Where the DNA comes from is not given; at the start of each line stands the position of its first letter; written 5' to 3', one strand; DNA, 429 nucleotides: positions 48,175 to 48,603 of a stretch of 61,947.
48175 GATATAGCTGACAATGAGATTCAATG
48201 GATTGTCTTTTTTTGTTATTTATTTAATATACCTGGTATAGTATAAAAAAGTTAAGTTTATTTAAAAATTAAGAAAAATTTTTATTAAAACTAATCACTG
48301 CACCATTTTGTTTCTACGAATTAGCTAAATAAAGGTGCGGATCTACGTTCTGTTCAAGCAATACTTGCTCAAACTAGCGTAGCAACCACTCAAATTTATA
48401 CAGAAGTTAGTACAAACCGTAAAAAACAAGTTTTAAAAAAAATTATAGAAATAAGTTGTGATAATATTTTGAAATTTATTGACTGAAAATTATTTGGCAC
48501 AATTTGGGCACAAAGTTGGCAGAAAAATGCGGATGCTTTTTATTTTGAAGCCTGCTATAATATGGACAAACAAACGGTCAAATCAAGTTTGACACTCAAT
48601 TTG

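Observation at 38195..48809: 10.5-kb island bounded by 74-bp repeats that both encode the SpoIVB C-terminus, with all 9 differences synonymous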

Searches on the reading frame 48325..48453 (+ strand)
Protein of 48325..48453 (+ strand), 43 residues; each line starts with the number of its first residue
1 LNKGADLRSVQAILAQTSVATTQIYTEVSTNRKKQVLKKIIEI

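Call 27: search_protein_families(library=pfam, proteins=[window:48325-48453:+], max_evalue=0.01)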
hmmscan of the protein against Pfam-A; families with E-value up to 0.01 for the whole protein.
seq(43 aa): 1 family
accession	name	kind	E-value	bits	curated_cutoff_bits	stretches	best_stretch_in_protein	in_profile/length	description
PF00589.27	Phage_integrase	-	7e-05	23.1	27.1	1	1-31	141-171/172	Phage integrase family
